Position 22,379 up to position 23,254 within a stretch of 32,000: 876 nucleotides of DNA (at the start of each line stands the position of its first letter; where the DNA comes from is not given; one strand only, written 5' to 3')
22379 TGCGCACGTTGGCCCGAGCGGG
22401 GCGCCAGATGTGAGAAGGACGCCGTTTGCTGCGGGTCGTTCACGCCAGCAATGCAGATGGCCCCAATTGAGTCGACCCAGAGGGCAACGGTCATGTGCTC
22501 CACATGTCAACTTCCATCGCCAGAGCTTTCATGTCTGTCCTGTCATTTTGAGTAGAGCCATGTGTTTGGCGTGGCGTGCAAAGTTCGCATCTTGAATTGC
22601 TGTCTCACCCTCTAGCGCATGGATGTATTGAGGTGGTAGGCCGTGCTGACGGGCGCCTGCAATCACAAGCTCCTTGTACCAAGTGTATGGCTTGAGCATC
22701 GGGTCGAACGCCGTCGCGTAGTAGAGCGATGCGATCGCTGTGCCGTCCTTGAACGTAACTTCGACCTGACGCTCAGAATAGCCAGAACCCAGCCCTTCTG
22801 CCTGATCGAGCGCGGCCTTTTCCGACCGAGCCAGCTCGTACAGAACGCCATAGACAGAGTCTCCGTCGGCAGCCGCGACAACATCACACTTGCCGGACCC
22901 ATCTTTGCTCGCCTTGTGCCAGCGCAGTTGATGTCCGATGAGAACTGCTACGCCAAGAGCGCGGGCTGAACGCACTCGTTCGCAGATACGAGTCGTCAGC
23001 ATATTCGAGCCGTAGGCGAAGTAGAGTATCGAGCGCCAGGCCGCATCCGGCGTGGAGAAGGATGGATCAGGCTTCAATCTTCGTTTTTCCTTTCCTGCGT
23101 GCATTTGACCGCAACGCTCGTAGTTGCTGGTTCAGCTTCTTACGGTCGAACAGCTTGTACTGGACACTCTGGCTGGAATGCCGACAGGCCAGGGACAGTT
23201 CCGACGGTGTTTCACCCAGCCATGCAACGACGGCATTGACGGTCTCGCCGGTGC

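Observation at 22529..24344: Uncharacterised three-gene operon (unknown 176 aa, HEPN-motif 245 aa, GGCT-family 191 aa): candidate novel anti-phage system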

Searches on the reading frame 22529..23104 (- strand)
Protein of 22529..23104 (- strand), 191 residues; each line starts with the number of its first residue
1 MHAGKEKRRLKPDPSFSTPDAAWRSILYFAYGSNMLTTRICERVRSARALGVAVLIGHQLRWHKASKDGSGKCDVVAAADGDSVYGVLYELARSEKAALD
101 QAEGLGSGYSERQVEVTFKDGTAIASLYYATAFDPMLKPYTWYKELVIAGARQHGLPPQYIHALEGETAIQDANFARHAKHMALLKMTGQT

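Call 4: search_protein_families(library=pfam, proteins=[window:22529-23104:-], max_evalue=1)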
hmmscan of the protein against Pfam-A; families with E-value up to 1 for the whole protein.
window:22529-23104:- (191 aa): 2 families
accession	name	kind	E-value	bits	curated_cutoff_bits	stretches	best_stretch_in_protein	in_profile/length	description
PF13772.11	AIG2_2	-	4.4e-15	56.3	27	1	83-164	1-83/83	AIG2-like family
PF06094.17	GGACT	-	1.9e-09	38.5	22.8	1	28-130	1-102/120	Gamma-glutamyl cyclotransferase, AIG2-like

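Call 5: search_protein_families(library=padloc, proteins=[window:22529-23104:-], max_evalue=1)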
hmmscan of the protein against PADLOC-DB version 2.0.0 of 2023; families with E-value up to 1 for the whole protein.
window:22529-23104:- (191 aa): 0 families

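Call 6: search_protein_families(library=ncbifam, proteins=[window:22529-23104:-], max_evalue=1)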
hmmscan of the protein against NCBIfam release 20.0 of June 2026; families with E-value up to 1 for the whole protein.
window:22529-23104:- (191 aa): 0 families

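Call 35: search_protein_families(library=phrogs, proteins=[window:22529-23104:-], max_evalue=0.1)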
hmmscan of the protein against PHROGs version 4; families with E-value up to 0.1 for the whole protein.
window:22529-23104:- (191 aa): 2 families
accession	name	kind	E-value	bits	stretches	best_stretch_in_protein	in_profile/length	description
phrog_2520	-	moron, auxiliary metabolic gene and host takeover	9.5e-13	49.3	1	25-155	10-145/166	gamma-glutamyl cyclotransferase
phrog_27033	-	unknown function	4.6e-05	24.4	1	26-152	1-119/208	-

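Call 67: find_homologous_proteins(query=window:22529-23077:-)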
Query window:22529-23077:- (182 aa): 1631 proteins with E <= 0.001 among 2008 candidates; the best 120 are listed.
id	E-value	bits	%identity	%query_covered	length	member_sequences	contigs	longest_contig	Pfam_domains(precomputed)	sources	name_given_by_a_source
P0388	1.5e-117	408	100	100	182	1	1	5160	PF13772.12,PF06094.18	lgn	-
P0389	5.3e-82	292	76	99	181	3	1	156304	PF13772.12,PF06094.18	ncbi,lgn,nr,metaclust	ncbi:hypothetical protein WT77_23160 [Burkholderia stagnalis]|nr:hypothetical protein WT77_23160 [Bu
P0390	5.6e-78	279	72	100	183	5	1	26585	PF13772.12,PF06094.18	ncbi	ncbi:gamma-glutamylcyclotransferase family protein [Cupriavidus basilensis]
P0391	3.6e-57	211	58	96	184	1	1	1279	PF13772.12,PF06094.18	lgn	-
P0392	4.1e-57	211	61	88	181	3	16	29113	PF13772.12,PF06094.18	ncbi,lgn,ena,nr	ncbi:MAG: gamma-glutamylcyclotransferase [Candidatus Accumulibacter sp.]|nr:gamma-glutamylcyclotrans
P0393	4.3e-56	208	62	88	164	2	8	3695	PF13772.12,PF06094.18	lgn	-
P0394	7.1e-56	207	59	92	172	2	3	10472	PF13772.12,PF06094.18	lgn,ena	-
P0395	2.0e-54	202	58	91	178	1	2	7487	PF13772.12,PF06094.18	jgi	jgi:gamma-glutamylcyclotransferase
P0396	2.7e-54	202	59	92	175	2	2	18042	PF13772.12,PF06094.18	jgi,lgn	jgi:gamma-glutamylcyclotransferase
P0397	8.3e-54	200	57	90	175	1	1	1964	PF13772.12,PF06094.18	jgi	jgi:gamma-glutamylcyclotransferase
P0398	9.9e-54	200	62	88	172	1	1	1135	PF13772.12,PF06094.18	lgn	-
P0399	1.2e-53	200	58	90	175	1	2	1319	PF13772.12,PF06094.18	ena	-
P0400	1.6e-53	199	60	89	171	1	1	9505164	PF13772.12,PF06094.18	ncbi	ncbi:gamma-glutamylcyclotransferase [Bradyrhizobium sp. USDA 4501]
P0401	2.9e-53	198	59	89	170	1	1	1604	PF13772.12,PF06094.18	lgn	-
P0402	4.2e-53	198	60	88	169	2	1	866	PF13772.12,PF06094.18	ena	-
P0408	9.5e-53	197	56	92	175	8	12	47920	PF13772.12,PF06094.18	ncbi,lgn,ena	-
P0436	3.2e-51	192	57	88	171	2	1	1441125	PF13772.12,PF06094.18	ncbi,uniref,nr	ncbi:gamma-glutamylcyclotransferase [Brucella anthropi]|uniref:gamma-glutamylcyclotransferase family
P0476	5.5e-50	188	58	87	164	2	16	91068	PF13772.12,PF06094.18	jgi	jgi:gamma-glutamylcyclotransferase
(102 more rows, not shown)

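Call 70: find_encoding_contigs(protein=P0389, flank=7000, max_places=2)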
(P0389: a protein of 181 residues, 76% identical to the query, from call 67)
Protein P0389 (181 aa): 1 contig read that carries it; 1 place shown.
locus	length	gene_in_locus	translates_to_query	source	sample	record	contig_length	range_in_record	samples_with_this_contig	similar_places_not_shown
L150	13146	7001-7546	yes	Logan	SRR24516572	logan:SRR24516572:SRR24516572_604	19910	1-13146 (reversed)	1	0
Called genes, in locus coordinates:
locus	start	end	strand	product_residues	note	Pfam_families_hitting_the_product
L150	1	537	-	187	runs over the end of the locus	-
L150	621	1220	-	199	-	PF00239:Resolvase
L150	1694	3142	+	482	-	PF00069:Pkinase, PF07714:PK_Tyr_Ser-Thr (weak)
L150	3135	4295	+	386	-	PF00580:UvrD-helicase (weak), PF13604:AAA_30 (faint), PF13245:AAA_19, PF01443:Viral_helicase1 (faint), PF13538:UvrD_C_2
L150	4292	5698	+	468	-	-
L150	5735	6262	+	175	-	-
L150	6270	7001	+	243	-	PF26900:Phage_lambda_Ea47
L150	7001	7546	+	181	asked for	PF06094:GGACT (weak), PF13772:AIG2_2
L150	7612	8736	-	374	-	PF14350:Beta_protein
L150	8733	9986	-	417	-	-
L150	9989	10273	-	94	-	PF09907:HigB_toxin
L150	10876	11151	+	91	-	-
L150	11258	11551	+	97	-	-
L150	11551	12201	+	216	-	-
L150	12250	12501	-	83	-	PF13560:HTH_31, PF01381:HTH_3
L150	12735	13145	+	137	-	?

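Call 71: find_encoding_contigs(protein=P0390, flank=7000, max_places=2)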
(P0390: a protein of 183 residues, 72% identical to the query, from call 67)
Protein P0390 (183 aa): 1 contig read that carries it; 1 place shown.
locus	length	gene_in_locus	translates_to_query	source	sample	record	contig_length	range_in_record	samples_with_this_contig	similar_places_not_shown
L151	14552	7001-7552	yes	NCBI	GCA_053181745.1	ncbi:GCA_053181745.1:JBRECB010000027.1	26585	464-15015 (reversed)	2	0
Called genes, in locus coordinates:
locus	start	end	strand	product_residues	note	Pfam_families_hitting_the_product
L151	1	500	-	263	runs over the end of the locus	PF13338:AbiEi_4 (faint), PF12728:HTH_17 (weak)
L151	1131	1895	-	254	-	PF06527:TniQ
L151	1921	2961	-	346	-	PF05621:TniB, PF13401:AAA_22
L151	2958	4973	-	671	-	PF00665:rve, PF09299:Mu-transpos_C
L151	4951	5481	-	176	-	PF08722:Tn7_TnsA-like_N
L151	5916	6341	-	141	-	PF13560:HTH_31, PF01381:HTH_3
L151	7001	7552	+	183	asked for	PF06094:GGACT, PF13772:AIG2_2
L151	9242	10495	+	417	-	PF13489:Methyltransf_23 (faint)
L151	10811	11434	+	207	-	-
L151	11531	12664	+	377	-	PF14072:DndB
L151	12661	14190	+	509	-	PF01507:PAPS_reduct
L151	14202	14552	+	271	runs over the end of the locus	PF13476:AAA_23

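Call 72: find_encoding_contigs(protein=P0436, flank=5000, max_places=2)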
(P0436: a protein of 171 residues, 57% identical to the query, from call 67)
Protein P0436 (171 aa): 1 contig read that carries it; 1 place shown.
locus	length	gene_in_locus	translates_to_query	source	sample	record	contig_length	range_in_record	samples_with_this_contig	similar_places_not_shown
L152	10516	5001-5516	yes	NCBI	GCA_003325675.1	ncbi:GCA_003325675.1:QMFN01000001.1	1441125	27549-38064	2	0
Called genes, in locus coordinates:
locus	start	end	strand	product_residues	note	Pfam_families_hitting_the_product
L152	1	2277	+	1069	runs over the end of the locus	PF00176:SNF2-rel_dom (weak), PF04851:ResIII (faint), PF00271:Helicase_C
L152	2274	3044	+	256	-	PF14335:DUF4391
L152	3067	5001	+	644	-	PF01555:N6_N4_Mtase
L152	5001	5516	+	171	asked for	PF06094:GGACT, PF13772:AIG2_2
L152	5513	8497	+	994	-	PF04851:ResIII, PF00270:DEAD (weak), PF19778:RE_endonuc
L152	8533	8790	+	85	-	-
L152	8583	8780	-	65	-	-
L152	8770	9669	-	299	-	-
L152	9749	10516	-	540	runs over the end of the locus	PF02899:Phage_int_SAM_1 (faint), PF00589:Phage_integrase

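Call 73: search_dna_similar(query=window:22529-23077:-, collection=plasmids, mode=protein, max_evalue=1e-15, max_rows=40, rows=spread)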
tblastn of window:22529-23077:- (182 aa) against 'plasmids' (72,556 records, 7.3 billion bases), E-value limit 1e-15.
Records with a match: 5; places in all: 5; records where one place covers at least 80% of the query: 5.
Best place of each record, by identity: <60% 5.
By first word of the organism name: Rhizobium 3; Nitratireductor 1; Halomonas 1.
By predicted mobility (MOB-suite, as given by PLSDB): conjugative 3; non-mobilizable 2.
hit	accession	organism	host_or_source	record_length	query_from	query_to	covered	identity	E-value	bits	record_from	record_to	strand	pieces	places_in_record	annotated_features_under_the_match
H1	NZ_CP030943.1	Nitratireductor thuwali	-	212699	17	181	91%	46.2%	5e-39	147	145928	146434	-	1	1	gamma-glutamylcyclotransferase family protein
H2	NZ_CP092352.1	Rhizobium sp. C104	Cell culture,nodule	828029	17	180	90%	43.5%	1e-35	137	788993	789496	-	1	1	gamma-glutamylcyclotransferase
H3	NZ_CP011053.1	Halomonas sp. KO116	Nile Delta Mediterranean Sea surface ...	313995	16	175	82%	43.3%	5e-18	135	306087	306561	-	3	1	gamma-glutamylcyclotransferase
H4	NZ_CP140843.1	Rhizobium ruizarguesonis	Trifolium pratense,whole organism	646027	17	175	87%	40.7%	4e-21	97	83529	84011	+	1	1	gamma-glutamylcyclotransferase family protein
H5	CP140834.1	Rhizobium ruizarguesonis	Trifolium pratense,whole organism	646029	17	175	87%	40.7%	4e-21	97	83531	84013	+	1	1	gamma-glutamylcyclotransferase family protein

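Call 75: get_annotated_region(hit=H1, flank=7000)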
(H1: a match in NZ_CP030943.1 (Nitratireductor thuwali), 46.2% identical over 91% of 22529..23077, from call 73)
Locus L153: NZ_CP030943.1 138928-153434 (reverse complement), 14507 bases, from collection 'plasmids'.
description: Nitratireductor thuwali strain Nit1536 plasmid p1536_2, complete sequence
organism: Nitratireductor thuwali (NCBI taxid 2267699)
taxonomy: Bacteria; Pseudomonadota; Alphaproteobacteria; Hyphomicrobiales; Phyllobacteriaceae; Nitratireductor; Nitratireductor thuwali
host: -; source: -; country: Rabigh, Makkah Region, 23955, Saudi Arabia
typing (MOB-suite, as given by PLSDB): non-mobilizable; mating-pair formation MPF_T
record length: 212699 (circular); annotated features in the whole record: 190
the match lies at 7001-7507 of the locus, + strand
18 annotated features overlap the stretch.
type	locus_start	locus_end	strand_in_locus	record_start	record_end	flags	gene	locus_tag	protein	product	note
CDS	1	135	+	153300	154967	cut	-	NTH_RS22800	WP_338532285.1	ParB N-terminal domain-containing protein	-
CDS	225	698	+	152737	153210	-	-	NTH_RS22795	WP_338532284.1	hypothetical protein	-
CDS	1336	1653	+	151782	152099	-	-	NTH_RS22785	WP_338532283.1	hypothetical protein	-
CDS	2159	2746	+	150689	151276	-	-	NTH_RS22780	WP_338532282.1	hypothetical protein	-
CDS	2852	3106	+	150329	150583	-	-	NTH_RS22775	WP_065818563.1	type II toxin-antitoxin system prevent-host-death family antitoxin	GO:0008219 - cell death [Evidence IEA]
CDS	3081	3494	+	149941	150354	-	-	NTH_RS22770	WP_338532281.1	type II toxin-antitoxin system PemK/MazF family toxin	-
CDS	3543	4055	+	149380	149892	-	-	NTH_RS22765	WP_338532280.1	hypothetical protein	-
CDS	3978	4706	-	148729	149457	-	istB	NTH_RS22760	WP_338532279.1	IS21-like element helper ATPase IstB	-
CDS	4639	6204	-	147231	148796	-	istA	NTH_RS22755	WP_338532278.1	IS21 family transposase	-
CDS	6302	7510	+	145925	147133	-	-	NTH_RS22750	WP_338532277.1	gamma-glutamylcyclotransferase family protein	-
CDS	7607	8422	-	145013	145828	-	-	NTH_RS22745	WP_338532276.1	DUF5677 domain-containing protein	-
CDS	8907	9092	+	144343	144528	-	-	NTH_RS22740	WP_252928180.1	hypothetical protein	-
CDS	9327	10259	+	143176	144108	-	-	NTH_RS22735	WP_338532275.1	zincin-like metallopeptidase domain-containing protein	-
CDS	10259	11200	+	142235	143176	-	-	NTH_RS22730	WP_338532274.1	hypothetical protein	-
CDS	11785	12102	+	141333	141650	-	-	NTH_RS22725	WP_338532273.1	DUF736 family protein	-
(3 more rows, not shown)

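Call 76: get_annotated_region(hit=H2, flank=7000)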
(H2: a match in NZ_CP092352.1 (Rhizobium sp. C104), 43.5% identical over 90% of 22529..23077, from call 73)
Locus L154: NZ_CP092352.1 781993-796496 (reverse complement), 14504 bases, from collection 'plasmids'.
description: Rhizobium sp. C104 plasmid pRSpC104a, complete sequence
organism: Rhizobium sp. C104 (NCBI taxid 2917727)
taxonomy: Bacteria; Pseudomonadota; Alphaproteobacteria; Hyphomicrobiales; Rhizobiaceae; Rhizobium; Rhizobium sp. C104
host: -; source: Cell culture,nodule; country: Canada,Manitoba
typing (MOB-suite, as given by PLSDB): conjugative; relaxase MOBQ; mating-pair formation MPF_T
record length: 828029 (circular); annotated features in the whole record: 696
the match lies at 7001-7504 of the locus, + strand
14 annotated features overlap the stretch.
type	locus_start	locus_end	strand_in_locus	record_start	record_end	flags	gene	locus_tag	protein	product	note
CDS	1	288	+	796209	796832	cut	-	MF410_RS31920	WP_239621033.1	LysR substrate-binding domain-containing protein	-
CDS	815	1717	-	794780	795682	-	-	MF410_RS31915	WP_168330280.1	LysR family transcriptional regulator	GO:0006355 - regulation of DNA-templated transcription [Evidence IEA]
CDS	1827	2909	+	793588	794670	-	-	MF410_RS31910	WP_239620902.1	4-oxalomesaconate tautomerase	-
CDS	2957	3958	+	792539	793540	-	-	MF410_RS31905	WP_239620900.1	ABC transporter substrate-binding protein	-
CDS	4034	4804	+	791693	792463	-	-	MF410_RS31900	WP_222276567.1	ABC transporter ATP-binding protein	-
CDS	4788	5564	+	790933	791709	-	-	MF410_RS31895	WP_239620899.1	ABC transporter permease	-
CDS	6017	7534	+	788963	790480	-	-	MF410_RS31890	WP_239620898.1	gamma-glutamylcyclotransferase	-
CDS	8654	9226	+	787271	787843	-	-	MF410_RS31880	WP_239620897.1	hypothetical protein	-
CDS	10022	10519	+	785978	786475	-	-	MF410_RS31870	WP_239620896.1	DUF4263 domain-containing protein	-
CDS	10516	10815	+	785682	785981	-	-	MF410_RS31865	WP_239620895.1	Shedu anti-phage system protein SduA domain-containing protein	-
CDS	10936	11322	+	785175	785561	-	-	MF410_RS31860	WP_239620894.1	transposase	GO:0006313 - DNA transposition [Evidence IEA]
CDS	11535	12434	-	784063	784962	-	-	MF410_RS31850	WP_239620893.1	hypothetical protein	-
CDS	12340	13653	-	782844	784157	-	-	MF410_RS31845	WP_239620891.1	recombinase family protein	GO:0006310 - DNA recombination [Evidence IEA]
CDS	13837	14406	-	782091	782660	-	-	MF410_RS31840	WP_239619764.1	helix-turn-helix domain-containing protein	-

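Call 77: get_annotated_region(hit=H4, flank=7000)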
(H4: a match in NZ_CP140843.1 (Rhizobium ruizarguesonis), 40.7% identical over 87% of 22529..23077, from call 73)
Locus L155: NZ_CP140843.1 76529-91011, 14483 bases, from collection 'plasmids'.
description: Rhizobium ruizarguesonis strain TP33 plasmid pRlX3, complete sequence
organism: Rhizobium ruizarguesonis (NCBI taxid 2081791)
taxonomy: Bacteria; Pseudomonadota; Alphaproteobacteria; Hyphomicrobiales; Rhizobiaceae; Rhizobium; Rhizobium ruizarguesonis
host: -; source: Trifolium pratense,whole organism; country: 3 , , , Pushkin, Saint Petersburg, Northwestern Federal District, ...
typing (MOB-suite, as given by PLSDB): conjugative; replicon rep_cluster_841; relaxase MOBQ; mating-pair formation MPF_T
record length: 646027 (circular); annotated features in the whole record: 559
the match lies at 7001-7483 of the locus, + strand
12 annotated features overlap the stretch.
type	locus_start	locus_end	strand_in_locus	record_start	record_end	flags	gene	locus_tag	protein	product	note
CDS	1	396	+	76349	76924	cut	-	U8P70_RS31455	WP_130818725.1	hypothetical protein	-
CDS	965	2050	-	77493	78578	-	-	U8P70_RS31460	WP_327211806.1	peptidoglycan-binding domain-containing protein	-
CDS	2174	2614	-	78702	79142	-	-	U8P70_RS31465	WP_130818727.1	hypothetical protein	-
CDS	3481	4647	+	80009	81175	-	-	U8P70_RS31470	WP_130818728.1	IS110 family transposase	-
CDS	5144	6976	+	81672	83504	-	-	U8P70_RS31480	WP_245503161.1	DUF6119 family protein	-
CDS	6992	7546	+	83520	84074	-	-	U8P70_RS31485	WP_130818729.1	gamma-glutamylcyclotransferase family protein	-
CDS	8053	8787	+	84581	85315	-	-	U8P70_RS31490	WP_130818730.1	DUF3800 domain-containing protein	-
CDS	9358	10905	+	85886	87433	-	-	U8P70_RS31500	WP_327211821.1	AAA family ATPase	-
CDS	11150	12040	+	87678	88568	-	-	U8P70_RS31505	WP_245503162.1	UvrD-helicase domain-containing protein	-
CDS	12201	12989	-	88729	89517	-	-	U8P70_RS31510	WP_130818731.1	Shedu immune nuclease family protein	-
CDS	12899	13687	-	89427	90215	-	-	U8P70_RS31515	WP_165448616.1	hypothetical protein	-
CDS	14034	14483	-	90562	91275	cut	-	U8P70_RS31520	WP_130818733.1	toll/interleukin-1 receptor domain-containing protein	GO:0007165 - signal transduction [Evidence IEA]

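Call 78: search_protein_families(library=pfam, proteins=[L153:6302-7510:+, L154:6017-7534:+, L155:5144-6976:+, L155:6992-7546:+, L152:2274-3044:+, L152:5513-8497:+, L151:9242-10495:+], max_evalue=0.01)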
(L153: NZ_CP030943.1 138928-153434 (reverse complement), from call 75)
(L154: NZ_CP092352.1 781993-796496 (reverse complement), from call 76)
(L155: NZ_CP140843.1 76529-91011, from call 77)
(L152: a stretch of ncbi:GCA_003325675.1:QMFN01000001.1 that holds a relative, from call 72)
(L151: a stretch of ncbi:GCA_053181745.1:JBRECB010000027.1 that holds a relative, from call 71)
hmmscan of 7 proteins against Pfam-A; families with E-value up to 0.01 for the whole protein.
L153:6302-7510:+ (402 aa): 2 families
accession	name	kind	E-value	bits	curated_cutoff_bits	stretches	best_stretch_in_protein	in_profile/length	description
PF13772.11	AIG2_2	-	4.5e-13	49.9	27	1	291-374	1-82/83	AIG2-like family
PF06094.17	GGACT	-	7.3e-09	36.7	22.8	1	236-354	1-118/120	Gamma-glutamyl cyclotransferase, AIG2-like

L154:6017-7534:+ (505 aa): 2 families
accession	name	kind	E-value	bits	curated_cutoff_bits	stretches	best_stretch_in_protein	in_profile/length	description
PF13772.11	AIG2_2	-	1.2e-11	45.3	27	1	387-468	2-81/83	AIG2-like family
PF06094.17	GGACT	-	5.5e-10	40.3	22.8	1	331-448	1-117/120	Gamma-glutamyl cyclotransferase, AIG2-like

L155:5144-6976:+ (610 aa): 2 families
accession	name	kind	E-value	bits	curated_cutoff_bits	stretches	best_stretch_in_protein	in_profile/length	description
PF19614.4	DUF6119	-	3.8e-132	442.1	27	1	39-578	1-524/524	Family of unknown function (DUF6119)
PF18121.7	TFA2_Winged_2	-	0.0055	16.8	26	0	326-355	20-52/60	TFA2 Winged helix domain 2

L155:6992-7546:+ (184 aa): 2 families
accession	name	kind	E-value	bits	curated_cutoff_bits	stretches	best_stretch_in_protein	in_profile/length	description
PF13772.11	AIG2_2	-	2.3e-06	28.4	27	1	64-142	4-80/83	AIG2-like family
PF06094.17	GGACT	-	2.7e-06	28.4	22.8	1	6-113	1-104/120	Gamma-glutamyl cyclotransferase, AIG2-like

L152:2274-3044:+ (256 aa): 1 family
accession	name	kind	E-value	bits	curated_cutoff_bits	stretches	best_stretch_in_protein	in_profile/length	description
PF14335.11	DUF4391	-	5.7e-70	236.2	29.9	1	14-249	1-232/232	Domain of unknown function (DUF4391)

L152:5513-8497:+ (994 aa): 4 families
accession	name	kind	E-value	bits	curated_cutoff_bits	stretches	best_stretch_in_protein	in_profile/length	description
PF19778.5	RE_endonuc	-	1.1e-36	125.4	23.4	1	876-979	1-100/108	Endonuclease domain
PF04851.21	ResIII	-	4e-11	43.5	22.5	1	90-221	25-133/164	Type III restriction enzyme, res subunit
PF00270.35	DEAD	-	9.1e-07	29.2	26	1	88-228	14-132/167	DEAD/DEAH box helicase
PF02562.22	PhoH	-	0.00064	19.7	27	0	96-179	27-108/205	PhoH-like protein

L151:9242-10495:+ (417 aa): 1 family
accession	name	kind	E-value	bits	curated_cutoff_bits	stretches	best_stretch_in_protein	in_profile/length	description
PF13489.12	Methyltransf_23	-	1.5e-05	25.3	27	1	87-144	12-61/164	Methyltransferase domain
